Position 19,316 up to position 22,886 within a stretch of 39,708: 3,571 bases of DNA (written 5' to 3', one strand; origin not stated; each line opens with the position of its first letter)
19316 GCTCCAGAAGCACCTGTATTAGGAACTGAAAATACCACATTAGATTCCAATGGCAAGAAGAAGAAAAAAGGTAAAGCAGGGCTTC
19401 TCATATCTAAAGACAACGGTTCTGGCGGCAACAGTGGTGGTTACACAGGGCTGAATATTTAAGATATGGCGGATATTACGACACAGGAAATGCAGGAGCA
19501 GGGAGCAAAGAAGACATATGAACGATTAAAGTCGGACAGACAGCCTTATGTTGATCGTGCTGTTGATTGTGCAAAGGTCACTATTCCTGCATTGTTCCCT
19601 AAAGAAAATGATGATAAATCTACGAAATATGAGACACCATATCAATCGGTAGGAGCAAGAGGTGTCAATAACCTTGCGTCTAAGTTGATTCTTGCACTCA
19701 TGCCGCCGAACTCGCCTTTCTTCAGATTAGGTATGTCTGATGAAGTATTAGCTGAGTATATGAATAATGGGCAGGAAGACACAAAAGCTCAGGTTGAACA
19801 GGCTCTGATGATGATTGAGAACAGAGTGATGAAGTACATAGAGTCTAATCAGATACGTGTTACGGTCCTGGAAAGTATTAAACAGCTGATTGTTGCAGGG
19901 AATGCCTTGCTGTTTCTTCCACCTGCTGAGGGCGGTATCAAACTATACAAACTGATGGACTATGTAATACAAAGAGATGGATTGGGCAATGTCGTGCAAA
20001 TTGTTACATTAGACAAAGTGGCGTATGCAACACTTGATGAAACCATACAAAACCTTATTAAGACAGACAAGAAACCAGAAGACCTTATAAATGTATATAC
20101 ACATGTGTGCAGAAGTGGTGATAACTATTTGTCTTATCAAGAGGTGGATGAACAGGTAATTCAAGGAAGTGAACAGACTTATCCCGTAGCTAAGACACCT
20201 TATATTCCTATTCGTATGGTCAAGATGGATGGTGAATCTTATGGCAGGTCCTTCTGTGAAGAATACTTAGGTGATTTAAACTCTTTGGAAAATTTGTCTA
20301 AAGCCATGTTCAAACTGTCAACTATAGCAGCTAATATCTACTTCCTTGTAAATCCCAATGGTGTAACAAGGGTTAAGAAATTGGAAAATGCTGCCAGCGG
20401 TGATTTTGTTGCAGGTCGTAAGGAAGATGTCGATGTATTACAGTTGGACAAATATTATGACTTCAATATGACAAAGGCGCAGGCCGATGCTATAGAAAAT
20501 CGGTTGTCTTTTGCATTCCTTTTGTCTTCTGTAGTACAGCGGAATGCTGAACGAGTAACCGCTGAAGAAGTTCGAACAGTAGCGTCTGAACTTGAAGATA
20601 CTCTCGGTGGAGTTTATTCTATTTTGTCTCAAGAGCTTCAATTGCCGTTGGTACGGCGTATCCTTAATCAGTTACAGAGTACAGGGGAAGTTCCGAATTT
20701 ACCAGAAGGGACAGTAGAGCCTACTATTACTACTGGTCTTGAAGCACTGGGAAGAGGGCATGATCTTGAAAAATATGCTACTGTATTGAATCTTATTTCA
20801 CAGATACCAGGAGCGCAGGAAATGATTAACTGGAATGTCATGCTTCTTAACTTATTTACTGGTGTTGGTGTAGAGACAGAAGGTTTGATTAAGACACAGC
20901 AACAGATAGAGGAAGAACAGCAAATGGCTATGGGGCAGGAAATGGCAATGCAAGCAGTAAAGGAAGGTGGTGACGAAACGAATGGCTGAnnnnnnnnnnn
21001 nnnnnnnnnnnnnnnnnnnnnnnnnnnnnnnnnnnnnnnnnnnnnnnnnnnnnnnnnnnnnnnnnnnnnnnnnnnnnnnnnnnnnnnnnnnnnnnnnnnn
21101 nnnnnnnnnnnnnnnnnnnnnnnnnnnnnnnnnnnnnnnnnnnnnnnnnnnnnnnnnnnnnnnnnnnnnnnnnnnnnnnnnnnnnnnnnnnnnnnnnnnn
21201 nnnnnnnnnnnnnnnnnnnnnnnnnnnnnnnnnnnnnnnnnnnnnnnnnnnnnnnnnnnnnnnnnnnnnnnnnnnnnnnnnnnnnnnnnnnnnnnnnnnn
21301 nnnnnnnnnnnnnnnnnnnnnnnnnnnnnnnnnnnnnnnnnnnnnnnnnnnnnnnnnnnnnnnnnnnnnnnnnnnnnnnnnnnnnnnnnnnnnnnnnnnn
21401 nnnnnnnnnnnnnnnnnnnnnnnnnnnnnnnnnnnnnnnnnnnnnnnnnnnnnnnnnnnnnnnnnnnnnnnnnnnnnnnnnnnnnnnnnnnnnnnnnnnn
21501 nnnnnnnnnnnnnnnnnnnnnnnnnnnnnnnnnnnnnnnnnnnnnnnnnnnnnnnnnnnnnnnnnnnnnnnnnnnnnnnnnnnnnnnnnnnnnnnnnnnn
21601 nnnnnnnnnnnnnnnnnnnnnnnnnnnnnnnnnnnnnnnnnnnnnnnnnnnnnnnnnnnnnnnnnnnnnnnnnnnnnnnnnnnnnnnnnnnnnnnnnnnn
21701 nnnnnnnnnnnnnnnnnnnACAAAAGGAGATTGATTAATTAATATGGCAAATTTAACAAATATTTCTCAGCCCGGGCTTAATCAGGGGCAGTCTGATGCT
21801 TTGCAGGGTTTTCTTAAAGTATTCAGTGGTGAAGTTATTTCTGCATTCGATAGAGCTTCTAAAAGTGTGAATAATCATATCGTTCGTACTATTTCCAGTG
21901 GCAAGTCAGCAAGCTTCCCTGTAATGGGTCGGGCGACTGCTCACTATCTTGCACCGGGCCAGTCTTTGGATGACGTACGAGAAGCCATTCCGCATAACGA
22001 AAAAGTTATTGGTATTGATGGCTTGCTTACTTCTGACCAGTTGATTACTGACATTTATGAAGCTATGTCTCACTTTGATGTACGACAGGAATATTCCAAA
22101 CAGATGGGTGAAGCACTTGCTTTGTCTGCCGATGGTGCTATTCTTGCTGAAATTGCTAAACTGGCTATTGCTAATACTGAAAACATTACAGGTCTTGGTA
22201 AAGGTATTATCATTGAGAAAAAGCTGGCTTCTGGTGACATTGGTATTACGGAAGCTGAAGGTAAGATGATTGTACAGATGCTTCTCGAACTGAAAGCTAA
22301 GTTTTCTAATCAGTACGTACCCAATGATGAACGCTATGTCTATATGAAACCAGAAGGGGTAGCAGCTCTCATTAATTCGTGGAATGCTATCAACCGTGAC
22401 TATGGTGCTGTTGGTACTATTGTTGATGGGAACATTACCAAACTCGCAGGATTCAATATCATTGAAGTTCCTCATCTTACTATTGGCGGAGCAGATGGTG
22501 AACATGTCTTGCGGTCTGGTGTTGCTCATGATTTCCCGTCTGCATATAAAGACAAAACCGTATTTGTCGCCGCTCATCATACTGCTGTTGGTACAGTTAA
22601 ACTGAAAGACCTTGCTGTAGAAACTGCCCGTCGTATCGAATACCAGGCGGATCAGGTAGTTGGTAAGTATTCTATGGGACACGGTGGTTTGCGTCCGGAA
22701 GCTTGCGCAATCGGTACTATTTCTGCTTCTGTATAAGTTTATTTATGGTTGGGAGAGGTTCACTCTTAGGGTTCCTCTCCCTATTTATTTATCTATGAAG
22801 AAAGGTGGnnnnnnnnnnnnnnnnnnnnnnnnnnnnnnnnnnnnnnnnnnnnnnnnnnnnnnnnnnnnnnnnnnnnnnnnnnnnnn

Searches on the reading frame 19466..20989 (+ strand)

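Call 69: search_protein_families(library=phrogs, proteins=[window:19466-20989:+], max_evalue=0.00001)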
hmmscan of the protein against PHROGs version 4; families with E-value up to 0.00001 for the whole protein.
window:19466-20989:+ (507 aa): 4 families
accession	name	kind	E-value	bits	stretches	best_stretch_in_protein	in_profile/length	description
phrog_449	-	connector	5e-188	626.8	1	8-504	2-504/520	head-tail adaptor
phrog_332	-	connector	7.4e-30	104.8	1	9-503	9-540/560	head-tail adaptor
phrog_21643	-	unknown function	5.6e-06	26.7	1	329-502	58-239/268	-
phrog_21528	-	unknown function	6.8e-06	26.7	0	16-176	8-168/224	-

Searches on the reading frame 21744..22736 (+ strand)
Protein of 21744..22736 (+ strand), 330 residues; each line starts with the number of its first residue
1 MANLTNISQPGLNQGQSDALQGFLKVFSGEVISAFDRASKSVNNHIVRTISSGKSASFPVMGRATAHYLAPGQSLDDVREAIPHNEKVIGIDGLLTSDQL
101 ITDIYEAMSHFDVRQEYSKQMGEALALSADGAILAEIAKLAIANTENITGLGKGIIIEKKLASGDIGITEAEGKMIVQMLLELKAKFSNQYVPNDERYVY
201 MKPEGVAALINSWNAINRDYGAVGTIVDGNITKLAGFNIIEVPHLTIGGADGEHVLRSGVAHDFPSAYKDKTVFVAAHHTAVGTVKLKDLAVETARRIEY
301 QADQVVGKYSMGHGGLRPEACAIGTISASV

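Call 69: search_protein_families(library=phrogs, proteins=[window:21744-22736:+], max_evalue=0.00001)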
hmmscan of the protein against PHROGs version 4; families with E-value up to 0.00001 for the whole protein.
window:21744-22736:+ (330 aa): 4 families
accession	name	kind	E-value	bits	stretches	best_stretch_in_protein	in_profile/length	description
phrog_267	-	head and packaging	7.8e-84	283.2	1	1-328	15-327/410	major head protein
phrog_23005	-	head and packaging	4.6e-26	92.6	1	222-322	9-117/127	virion structural protein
phrog_27239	-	head and packaging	1.2e-23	84.9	1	3-141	11-147/163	major head protein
phrog_3437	-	head and packaging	5.8e-13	49.7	1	22-313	10-278/294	major head protein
